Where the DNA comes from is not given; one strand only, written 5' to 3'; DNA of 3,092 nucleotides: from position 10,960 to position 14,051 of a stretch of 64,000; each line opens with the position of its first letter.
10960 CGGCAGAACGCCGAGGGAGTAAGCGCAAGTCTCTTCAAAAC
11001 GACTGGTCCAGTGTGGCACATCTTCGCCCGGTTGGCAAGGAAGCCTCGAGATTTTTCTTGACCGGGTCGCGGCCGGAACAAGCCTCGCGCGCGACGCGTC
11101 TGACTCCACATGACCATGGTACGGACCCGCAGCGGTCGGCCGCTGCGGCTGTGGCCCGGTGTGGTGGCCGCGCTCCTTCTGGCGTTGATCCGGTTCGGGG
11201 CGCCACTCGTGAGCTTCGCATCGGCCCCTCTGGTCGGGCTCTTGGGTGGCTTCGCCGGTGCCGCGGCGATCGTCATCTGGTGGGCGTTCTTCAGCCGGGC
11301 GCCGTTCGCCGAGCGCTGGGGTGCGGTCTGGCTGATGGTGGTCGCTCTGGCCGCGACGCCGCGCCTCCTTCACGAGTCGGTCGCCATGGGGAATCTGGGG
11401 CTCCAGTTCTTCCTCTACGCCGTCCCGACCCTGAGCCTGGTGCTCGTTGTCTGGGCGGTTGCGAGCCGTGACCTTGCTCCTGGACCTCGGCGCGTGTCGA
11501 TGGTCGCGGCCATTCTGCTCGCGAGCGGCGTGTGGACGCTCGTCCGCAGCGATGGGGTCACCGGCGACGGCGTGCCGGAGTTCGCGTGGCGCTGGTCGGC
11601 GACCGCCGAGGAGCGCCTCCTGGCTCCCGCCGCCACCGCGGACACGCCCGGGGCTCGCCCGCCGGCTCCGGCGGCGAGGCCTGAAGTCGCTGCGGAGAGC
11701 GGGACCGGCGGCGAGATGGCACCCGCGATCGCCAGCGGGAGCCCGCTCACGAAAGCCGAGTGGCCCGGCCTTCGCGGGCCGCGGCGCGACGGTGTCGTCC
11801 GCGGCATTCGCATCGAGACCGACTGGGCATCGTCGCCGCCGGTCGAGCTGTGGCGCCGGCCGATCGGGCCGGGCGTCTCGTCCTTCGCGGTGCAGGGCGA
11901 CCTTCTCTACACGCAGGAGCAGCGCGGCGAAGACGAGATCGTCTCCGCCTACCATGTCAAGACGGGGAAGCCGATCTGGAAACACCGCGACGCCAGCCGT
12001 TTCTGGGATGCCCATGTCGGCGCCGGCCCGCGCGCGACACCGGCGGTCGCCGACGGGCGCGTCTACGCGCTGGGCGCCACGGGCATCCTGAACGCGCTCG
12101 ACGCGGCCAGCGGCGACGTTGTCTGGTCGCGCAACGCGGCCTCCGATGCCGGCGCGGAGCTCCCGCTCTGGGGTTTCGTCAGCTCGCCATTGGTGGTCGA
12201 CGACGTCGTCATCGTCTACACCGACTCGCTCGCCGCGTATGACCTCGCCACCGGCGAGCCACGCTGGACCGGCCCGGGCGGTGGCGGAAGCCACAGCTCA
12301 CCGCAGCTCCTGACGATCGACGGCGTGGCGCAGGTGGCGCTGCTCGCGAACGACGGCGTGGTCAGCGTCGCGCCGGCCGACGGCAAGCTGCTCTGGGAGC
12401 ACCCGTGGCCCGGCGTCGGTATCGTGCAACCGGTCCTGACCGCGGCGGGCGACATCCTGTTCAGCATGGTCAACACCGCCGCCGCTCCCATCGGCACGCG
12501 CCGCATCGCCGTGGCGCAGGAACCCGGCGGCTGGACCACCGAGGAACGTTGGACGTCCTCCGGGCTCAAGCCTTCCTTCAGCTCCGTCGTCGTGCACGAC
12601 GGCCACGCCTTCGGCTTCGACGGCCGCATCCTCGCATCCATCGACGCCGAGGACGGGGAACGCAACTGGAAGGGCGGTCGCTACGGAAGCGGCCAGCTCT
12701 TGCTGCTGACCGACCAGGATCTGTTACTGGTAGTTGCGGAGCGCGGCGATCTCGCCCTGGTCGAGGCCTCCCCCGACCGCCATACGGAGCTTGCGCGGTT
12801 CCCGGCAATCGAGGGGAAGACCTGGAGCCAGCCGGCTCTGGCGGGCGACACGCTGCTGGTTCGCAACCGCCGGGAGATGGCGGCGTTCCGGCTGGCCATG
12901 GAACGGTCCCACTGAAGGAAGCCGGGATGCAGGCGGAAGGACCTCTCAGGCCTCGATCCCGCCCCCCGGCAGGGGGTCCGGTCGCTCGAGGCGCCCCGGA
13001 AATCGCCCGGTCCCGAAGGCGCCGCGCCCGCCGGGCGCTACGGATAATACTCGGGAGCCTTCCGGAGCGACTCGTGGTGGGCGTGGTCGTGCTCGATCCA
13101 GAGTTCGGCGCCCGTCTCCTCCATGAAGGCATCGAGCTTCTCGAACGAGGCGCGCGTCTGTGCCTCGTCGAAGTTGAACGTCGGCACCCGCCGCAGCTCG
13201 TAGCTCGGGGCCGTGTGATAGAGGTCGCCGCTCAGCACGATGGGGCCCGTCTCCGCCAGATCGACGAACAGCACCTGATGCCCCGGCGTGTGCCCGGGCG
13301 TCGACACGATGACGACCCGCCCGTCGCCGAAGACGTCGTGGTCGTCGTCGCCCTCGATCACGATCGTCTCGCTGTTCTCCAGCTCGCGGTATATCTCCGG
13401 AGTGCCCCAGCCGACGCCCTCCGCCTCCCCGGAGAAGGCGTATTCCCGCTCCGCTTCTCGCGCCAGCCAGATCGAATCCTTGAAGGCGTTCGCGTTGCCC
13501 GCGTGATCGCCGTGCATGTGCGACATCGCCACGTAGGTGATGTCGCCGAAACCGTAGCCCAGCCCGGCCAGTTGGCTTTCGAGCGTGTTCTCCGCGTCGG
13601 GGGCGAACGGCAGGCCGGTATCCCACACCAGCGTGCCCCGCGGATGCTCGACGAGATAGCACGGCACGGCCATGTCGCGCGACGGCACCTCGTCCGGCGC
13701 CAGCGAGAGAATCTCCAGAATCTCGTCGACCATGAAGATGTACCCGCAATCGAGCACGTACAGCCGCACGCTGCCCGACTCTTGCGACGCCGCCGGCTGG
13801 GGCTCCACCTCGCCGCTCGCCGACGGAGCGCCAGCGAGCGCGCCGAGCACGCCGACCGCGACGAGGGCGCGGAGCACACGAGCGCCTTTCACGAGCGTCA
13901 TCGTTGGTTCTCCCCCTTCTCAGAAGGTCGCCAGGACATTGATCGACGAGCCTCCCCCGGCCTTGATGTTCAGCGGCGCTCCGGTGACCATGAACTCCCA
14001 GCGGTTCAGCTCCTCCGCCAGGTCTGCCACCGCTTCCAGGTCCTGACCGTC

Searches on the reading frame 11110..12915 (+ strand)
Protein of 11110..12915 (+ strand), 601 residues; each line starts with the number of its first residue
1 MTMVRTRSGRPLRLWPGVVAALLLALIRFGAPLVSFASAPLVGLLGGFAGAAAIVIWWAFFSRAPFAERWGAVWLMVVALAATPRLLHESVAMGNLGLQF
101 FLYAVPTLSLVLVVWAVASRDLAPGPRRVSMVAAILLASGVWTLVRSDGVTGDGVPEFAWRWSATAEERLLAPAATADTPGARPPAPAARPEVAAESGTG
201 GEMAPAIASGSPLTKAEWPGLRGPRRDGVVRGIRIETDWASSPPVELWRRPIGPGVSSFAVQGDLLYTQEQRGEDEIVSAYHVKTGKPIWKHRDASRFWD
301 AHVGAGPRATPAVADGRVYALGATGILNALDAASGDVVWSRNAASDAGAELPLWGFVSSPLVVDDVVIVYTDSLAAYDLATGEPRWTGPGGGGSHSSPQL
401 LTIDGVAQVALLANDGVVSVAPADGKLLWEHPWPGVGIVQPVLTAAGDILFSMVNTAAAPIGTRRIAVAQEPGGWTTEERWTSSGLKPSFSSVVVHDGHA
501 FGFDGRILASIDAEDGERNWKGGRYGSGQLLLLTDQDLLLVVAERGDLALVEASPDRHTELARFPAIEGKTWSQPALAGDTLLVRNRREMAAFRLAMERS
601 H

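Call 49: search_protein_families(library=pfam, proteins=[window:11110-12915:+], max_evalue=0.00001)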
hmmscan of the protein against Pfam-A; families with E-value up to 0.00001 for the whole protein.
window:11110-12915:+ (601 aa): 3 families
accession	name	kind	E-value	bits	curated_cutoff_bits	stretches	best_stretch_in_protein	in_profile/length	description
PF13360.13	PQQ_2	-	1.8e-23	83.9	27.6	1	275-433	2-146/233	Outer membrane protein assembly factor BamB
PF01011.28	PQQ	-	2.6e-07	30.2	26.7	0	303-346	45-88/595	Glucose/ethanol/alcohol dehydrogenase, beta-propeller domain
PF13570.13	Beta-prop_ACSF4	-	5.9e-07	29.6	133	1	308-584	52-317/329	Beta-alanine-activating enzyme, beta-propeller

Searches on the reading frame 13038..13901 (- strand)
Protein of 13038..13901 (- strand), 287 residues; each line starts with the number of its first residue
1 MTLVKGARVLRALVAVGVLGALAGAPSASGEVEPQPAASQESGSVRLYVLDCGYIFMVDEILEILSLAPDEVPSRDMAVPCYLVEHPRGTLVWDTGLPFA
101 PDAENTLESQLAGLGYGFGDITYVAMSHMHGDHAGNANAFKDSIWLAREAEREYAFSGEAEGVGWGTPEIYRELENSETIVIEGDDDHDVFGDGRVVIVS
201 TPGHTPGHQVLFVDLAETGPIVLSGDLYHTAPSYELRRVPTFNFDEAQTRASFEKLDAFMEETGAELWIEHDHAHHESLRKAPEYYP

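Call 49: search_protein_families(library=pfam, proteins=[window:13038-13901:-], max_evalue=0.00001)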
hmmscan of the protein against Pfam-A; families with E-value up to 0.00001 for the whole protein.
window:13038-13901:- (287 aa): 1 family
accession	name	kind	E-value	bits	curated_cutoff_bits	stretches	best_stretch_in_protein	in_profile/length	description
PF00753.33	Lactamase_B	-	1.4e-19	71.2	22.7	1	78-257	5-185/196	Metallo-beta-lactamase superfamily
